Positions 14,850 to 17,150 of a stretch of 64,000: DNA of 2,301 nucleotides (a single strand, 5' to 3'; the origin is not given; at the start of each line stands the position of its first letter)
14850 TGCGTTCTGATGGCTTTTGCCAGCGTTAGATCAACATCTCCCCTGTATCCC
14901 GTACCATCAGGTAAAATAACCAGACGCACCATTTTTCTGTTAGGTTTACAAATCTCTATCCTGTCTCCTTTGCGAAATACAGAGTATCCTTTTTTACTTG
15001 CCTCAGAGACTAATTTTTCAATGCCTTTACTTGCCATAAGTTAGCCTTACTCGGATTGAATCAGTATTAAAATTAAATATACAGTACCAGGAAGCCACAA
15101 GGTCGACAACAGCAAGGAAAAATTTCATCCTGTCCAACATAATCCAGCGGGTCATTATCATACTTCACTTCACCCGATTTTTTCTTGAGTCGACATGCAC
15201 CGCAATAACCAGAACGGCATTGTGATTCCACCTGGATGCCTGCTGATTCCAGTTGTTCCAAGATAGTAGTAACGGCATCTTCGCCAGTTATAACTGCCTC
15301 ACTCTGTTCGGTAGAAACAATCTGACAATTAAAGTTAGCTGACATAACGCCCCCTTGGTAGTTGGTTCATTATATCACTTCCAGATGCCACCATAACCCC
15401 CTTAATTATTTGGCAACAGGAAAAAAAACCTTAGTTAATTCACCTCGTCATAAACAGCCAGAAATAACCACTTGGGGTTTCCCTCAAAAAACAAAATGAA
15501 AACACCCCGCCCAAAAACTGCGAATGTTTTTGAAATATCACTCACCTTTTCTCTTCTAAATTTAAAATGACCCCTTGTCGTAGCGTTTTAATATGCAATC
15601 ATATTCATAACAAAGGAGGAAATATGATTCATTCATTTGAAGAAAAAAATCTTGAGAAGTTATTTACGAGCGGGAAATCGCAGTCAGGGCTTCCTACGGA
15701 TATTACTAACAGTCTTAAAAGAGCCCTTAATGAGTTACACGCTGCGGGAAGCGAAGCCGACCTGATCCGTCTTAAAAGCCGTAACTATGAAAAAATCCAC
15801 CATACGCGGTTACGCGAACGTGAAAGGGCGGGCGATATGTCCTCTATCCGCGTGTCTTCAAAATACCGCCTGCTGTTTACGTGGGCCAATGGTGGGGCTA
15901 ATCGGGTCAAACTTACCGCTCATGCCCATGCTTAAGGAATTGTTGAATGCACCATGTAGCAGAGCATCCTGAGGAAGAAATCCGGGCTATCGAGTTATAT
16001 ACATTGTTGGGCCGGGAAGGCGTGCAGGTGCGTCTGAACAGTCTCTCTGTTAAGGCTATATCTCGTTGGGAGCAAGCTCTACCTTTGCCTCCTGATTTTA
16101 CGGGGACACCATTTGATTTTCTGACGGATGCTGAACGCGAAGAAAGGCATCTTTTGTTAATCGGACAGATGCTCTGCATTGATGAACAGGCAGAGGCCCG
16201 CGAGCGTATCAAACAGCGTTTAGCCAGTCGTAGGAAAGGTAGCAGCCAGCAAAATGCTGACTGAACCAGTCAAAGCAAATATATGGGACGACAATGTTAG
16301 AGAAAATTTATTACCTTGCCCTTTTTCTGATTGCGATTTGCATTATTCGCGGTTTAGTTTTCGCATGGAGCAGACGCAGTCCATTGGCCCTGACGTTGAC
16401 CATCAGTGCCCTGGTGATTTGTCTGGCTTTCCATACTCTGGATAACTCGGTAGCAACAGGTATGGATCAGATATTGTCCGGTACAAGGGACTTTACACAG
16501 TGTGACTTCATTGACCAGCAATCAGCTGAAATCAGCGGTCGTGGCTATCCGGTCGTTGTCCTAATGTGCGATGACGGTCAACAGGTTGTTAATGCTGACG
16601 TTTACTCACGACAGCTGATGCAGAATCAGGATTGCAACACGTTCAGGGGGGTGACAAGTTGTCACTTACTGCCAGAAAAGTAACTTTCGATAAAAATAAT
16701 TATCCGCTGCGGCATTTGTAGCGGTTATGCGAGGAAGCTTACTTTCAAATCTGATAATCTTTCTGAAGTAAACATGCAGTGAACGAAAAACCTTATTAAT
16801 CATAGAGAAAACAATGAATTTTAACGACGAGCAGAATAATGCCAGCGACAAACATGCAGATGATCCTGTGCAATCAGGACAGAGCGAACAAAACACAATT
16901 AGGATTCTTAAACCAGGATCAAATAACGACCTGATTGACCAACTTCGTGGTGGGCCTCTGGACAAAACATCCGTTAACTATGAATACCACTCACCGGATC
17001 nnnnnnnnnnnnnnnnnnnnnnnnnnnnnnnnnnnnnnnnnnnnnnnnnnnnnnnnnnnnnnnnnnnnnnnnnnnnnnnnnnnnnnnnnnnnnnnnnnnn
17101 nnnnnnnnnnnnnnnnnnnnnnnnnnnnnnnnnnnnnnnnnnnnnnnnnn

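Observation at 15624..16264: HigB/HigA-like toxin-antitoxin pair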

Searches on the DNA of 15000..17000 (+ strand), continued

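Call 52: search_dna_similar(query=window:15947-16264:+, collection=plasmids, mode=distant, rows=spread, max_rows=12)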
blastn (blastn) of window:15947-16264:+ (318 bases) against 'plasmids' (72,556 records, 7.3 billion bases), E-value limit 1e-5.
Records with a match: 540; places in all: 541; records where one place covers at least 80% of the query: 534.
Best place of each record, by identity: >=99% 199; 95-99% 215; 90-95% 29; 60-80% 97.
By first word of the organism name: Klebsiella 507; Raoultella 18; Escherichia 10; Enterobacter 2; Pluralibacter 1; Citrobacter 1; Shigella 1.
By predicted mobility (MOB-suite, as given by PLSDB): conjugative 510; non-mobilizable 27; mobilizable 3.
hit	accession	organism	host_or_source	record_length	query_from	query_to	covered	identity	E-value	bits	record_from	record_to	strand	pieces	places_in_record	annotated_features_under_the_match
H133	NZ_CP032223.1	Klebsiella pneumoniae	-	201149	1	318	100%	100.0%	2e-161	574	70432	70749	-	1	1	hypothetical protein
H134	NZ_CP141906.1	Klebsiella pneumoniae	Homo sapiens,Rectal swab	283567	1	318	100%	100.0%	2e-161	574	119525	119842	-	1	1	hypothetical protein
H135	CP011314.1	Klebsiella pneumoniae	Homo sapiens,cell culture,blood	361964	1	318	100%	99.4%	1e-158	565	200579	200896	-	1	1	hypothetical protein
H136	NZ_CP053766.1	Klebsiella pneumoniae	Homo sapiens,blood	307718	1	318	100%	99.4%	1e-158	565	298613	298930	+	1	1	hypothetical protein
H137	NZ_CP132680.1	Klebsiella pneumoniae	Homo sapiens,Surveillance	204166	1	318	100%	99.1%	4e-157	561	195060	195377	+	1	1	hypothetical protein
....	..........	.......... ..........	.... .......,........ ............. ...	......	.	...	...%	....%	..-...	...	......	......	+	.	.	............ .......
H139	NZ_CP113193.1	Klebsiella pneumoniae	chicken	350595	1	318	100%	98.7%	5e-156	556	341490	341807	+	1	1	hypothetical protein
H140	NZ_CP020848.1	Klebsiella variicola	Homo sapiens,urine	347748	1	318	100%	98.4%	2e-154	552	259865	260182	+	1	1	hypothetical protein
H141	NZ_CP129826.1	Klebsiella pneumoniae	Homo sapiens,whole organism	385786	1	318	100%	98.4%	2e-154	552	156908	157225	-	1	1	hypothetical protein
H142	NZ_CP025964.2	Klebsiella pneumoniae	Homo sapiens,Culture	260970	1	286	90%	77.1%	6e-54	217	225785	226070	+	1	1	hypothetical protein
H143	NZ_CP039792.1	Klebsiella quasipneumoniae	Homo sapiens,culture,blood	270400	1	286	90%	77.1%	6e-54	217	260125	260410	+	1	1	hypothetical protein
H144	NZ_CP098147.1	Klebsiella pneumoniae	Canis lupus familiaris,Rectal swab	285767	250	318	22%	97.1%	2e-23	116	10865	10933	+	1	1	none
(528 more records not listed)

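Call 70: get_annotated_region(hit=H118, flank=300)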
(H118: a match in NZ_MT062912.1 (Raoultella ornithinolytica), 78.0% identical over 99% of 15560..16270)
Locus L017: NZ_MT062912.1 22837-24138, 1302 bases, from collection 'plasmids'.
description: Raoultella ornithinolytica strain 193104922 plasmid p104922-NDM, complete sequence
organism: Raoultella ornithinolytica (NCBI taxid 54291)
taxonomy: Bacteria; Pseudomonadota; Gammaproteobacteria; Enterobacterales; Enterobacteriaceae; Raoultella; Raoultella ornithinolytica
host: -; source: -; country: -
typing (MOB-suite, as given by PLSDB): conjugative; replicon IncQ1,IncU,rep_cluster_1254; relaxase MOBH; mating-pair formation MPF_F
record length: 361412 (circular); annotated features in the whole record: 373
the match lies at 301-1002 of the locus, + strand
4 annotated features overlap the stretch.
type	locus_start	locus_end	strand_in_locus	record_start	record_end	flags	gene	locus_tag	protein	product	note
CDS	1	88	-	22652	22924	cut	yfaE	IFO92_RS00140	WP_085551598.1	class I ribonucleotide reductase maintenance protein YfaE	-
CDS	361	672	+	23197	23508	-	-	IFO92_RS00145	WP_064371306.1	type II toxin-antitoxin system RelE/ParE family toxin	-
CDS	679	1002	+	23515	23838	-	-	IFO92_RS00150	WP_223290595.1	hypothetical protein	-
CDS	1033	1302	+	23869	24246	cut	-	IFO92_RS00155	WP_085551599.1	hypothetical protein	-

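Call 83: search_dna_similar(query=L015:4230-4470:+, collection=plasmids, mode=near, max_rows=12)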
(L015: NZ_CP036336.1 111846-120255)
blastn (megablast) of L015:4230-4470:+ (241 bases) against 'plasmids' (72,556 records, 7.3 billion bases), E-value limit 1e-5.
The search stops at 5000 records and this limit was reached: more records match than are counted here, and every count below describes the 5000 best-scoring records only.
Records with a match: at least 5000; places in all: 25441; records where one place covers at least 80% of the query: 3.
Best place of each record, by identity: >=99% 4302; 95-99% 665; 90-95% 30; 80-90% 3.
By first word of the organism name: Klebsiella 2197; Escherichia 1773; Salmonella 336; Enterobacter 217; Citrobacter 161; Shigella 127; Raoultella 27; Aeromonas 23; Leclercia 19; Proteus 13; and 22 more.
By predicted mobility (MOB-suite, as given by PLSDB): conjugative 3842; non-mobilizable 640; mobilizable 518.
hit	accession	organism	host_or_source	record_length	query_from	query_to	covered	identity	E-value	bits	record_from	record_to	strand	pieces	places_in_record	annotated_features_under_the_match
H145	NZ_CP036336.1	Klebsiella pneumoniae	Homo sapiens,blood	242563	1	241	100%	100.0%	8e-123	446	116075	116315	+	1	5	type II toxin-antitoxin system RelE/ParE family toxin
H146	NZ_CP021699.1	Klebsiella pneumoniae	-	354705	1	241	100%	100.0%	8e-123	446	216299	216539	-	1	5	type II toxin-antitoxin system RelE/ParE family toxin | IS6-like element IS26 family transposase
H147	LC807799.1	Klebsiella pneumoniae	-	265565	1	241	100%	100.0%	8e-123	446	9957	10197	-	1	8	none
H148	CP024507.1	Klebsiella pneumoniae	Homo sapiens,rectal swab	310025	1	181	75%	100.0%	2e-89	335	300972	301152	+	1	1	plasmid maintenance system killer family protein | hypothetical protein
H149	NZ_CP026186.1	Klebsiella pneumoniae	-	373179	1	181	75%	100.0%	2e-89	335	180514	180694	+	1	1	type II toxin-antitoxin system RelE/ParE family toxin | hypothetical protein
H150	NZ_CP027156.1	Klebsiella pneumoniae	-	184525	1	181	75%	100.0%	2e-89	335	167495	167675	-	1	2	type II toxin-antitoxin system RelE/ParE family toxin | hypothetical protein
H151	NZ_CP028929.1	Klebsiella pneumoniae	-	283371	1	181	75%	100.0%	2e-89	335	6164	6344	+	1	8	type II toxin-antitoxin system RelE/ParE family toxin | hypothetical protein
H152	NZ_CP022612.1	Klebsiella pneumoniae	-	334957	1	181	75%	100.0%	2e-89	335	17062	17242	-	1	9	type II toxin-antitoxin system RelE/ParE family toxin | hypothetical protein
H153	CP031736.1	Klebsiella pneumoniae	Homo sapiens,blood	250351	1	181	75%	100.0%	2e-89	335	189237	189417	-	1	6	hypothetical protein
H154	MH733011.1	Klebsiella pneumoniae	-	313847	1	181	75%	100.0%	2e-89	335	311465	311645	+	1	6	Toxin HigB-1 | hypothetical protein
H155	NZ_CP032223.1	Klebsiella pneumoniae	-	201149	1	181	75%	100.0%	2e-89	335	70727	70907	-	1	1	type II toxin-antitoxin system RelE/ParE family toxin | hypothetical protein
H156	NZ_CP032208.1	Klebsiella pneumoniae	-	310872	1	181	75%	100.0%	2e-89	335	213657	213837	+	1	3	type II toxin-antitoxin system RelE/ParE family toxin | hypothetical protein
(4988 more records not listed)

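Call 85: get_annotated_region(hit=H146, flank=2500)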
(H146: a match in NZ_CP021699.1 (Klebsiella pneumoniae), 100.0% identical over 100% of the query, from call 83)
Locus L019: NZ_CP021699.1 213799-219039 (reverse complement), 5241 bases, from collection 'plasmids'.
description: Klebsiella pneumoniae strain AR_0158 plasmid tig00000727, complete sequence
organism: Klebsiella pneumoniae (NCBI taxid 573)
taxonomy: Bacteria; Pseudomonadota; Gammaproteobacteria; Enterobacterales; Enterobacteriaceae; Klebsiella; Klebsiella pneumoniae
host: -; source: -; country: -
typing (MOB-suite, as given by PLSDB): conjugative; replicon IncFIB,IncHI1B; relaxase MOBH; mating-pair formation MPF_F
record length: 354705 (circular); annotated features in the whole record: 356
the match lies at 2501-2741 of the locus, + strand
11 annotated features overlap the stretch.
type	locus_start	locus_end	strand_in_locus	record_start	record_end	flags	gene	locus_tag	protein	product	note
CDS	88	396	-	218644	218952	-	-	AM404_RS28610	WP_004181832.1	hypothetical protein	-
CDS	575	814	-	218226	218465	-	-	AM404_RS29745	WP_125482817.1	hypothetical protein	-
CDS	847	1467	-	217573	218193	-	-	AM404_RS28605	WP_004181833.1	hypothetical protein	-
CDS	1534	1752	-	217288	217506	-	-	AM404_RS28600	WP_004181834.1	hypothetical protein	-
CDS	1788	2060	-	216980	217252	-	yfaE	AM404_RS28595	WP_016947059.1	class I ribonucleotide reductase maintenance protein YfaE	-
CDS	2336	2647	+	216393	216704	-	-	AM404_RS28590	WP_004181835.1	type II toxin-antitoxin system RelE/ParE family toxin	-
CDS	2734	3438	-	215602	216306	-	-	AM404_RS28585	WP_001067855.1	IS6-like element IS26 family transposase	GO:0006313 - DNA transposition [Evidence IEA]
CDS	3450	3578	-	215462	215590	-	-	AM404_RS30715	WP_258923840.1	hypothetical protein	-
CDS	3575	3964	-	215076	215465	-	-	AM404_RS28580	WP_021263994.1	hypothetical protein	-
CDS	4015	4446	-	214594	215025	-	-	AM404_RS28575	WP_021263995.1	EF-hand domain-containing protein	-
CDS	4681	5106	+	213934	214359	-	-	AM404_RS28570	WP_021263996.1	EF-hand domain-containing protein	-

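Call 86: get_annotated_region(hit=H147, flank=2500)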
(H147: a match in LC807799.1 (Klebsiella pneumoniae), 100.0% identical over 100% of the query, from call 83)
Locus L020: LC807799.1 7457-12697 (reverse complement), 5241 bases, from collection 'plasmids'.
description: Klebsiella pneumoniae RA111 plasmid pRA111-NDM-1 DNA, complete sequence
organism: Klebsiella pneumoniae (NCBI taxid 573)
taxonomy: Bacteria; Pseudomonadota; Gammaproteobacteria; Enterobacterales; Enterobacteriaceae; Klebsiella; Klebsiella pneumoniae
host: -; source: -; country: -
typing (MOB-suite, as given by PLSDB): non-mobilizable; replicon IncFIB,IncHI1B; mating-pair formation MPF_F
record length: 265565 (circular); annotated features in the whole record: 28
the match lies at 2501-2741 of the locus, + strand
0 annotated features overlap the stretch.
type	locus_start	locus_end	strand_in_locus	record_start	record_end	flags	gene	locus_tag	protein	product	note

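Call 97: search_rna_families(source=window, start=15000, end=17000, threshold=evalue, max_evalue=1)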
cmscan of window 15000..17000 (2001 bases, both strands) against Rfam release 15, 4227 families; matches with E-value up to 1: 0.
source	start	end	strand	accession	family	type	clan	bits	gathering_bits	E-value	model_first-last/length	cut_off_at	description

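Call 115: search_dna_similar(query=L019:2252-2311:+, collection=plasmids, mode=near, max_rows=10, max_evalue=0.001)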
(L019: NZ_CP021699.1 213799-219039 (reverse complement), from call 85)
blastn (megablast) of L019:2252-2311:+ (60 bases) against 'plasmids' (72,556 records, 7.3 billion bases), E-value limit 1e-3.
Records with a match: 438; places in all: 439; records where one place covers at least 80% of the query: 438.
Best place of each record, by identity: >=99% 8; 95-99% 407; 90-95% 23.
By first word of the organism name: Klebsiella 424; Escherichia 10; Shigella 1; Pluralibacter 1; Citrobacter 1; Raoultella 1.
By predicted mobility (MOB-suite, as given by PLSDB): conjugative 417; non-mobilizable 18; mobilizable 3.
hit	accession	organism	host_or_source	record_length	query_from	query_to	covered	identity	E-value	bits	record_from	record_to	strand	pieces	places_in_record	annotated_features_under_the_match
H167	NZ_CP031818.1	Klebsiella pneumoniae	Homo sapiens,urine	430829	1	60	100%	100.0%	5e-23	111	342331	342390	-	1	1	none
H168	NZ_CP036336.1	Klebsiella pneumoniae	Homo sapiens,blood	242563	1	60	100%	100.0%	5e-23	111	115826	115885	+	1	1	none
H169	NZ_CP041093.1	Klebsiella pneumoniae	Swine,Rectal swab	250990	1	60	100%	100.0%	5e-23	111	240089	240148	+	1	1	none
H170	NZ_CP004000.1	Klebsiella pneumoniae subsp. pneumoniae Kp13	Homo sapiens,blood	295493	1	60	100%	100.0%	5e-23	111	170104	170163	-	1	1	none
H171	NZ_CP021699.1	Klebsiella pneumoniae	-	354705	1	60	100%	100.0%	5e-23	111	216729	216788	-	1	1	none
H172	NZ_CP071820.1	Klebsiella pneumoniae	Homo sapiens,feces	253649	1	60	100%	100.0%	5e-23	111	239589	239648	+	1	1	none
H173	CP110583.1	Klebsiella pneumoniae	Homo sapiens,urine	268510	1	60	100%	100.0%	5e-23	111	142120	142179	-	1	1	none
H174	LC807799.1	Klebsiella pneumoniae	-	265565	1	60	100%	100.0%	5e-23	111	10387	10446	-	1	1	none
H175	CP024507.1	Klebsiella pneumoniae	Homo sapiens,rectal swab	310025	1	60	100%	98.3%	2e-21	106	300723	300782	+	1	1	none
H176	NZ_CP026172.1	Klebsiella pneumoniae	-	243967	1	60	100%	98.3%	2e-21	106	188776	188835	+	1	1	none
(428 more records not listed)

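Call 116: get_annotated_region(hit=H170, flank=900)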
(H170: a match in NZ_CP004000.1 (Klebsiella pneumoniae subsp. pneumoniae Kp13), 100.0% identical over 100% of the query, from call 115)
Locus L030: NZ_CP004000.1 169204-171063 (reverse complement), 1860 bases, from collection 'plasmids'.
description: Klebsiella pneumoniae subsp. pneumoniae Kp13 plasmid pKP13f, complete sequence
organism: Klebsiella pneumoniae subsp. pneumoniae Kp13 (NCBI taxid 1123862)
taxonomy: Bacteria; Pseudomonadota; Gammaproteobacteria; Enterobacterales; Enterobacteriaceae; Klebsiella; Klebsiella pneumoniae; Klebsiella pneumoniae subsp. pneumoniae Kp13
host: -; source: Homo sapiens,blood; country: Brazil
typing (MOB-suite, as given by PLSDB): conjugative; replicon IncFIB,IncHI1B; relaxase MOBH; mating-pair formation MPF_F
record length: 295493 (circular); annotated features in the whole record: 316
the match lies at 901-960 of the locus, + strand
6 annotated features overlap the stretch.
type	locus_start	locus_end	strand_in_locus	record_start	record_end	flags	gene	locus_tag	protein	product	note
CDS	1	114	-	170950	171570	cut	-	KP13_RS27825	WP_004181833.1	hypothetical protein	-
CDS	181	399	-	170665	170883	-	-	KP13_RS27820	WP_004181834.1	hypothetical protein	-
CDS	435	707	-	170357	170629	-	yfaE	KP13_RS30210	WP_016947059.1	class I ribonucleotide reductase maintenance protein YfaE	-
CDS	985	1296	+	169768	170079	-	-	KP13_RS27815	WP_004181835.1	type II toxin-antitoxin system RelE/ParE family toxin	-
CDS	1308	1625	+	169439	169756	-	-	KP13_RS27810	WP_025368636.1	hypothetical protein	-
CDS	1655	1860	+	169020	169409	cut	-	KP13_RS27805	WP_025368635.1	hypothetical protein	-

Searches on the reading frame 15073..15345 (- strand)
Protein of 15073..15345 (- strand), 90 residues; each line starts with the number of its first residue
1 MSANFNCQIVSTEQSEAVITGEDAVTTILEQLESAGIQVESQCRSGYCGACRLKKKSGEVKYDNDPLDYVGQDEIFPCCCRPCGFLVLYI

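Call 100: search_protein_families(library=pfam, proteins=[window:15073-15345:-], max_evalue=0.001)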
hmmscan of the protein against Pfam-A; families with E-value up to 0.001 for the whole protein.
window:15073-15345:- (90 aa): 1 family
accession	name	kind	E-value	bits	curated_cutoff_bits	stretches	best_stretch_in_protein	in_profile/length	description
PF00111.32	Fer2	-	1.1e-09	38.6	21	1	14-83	5-77/77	2Fe-2S iron-sulfur cluster binding domain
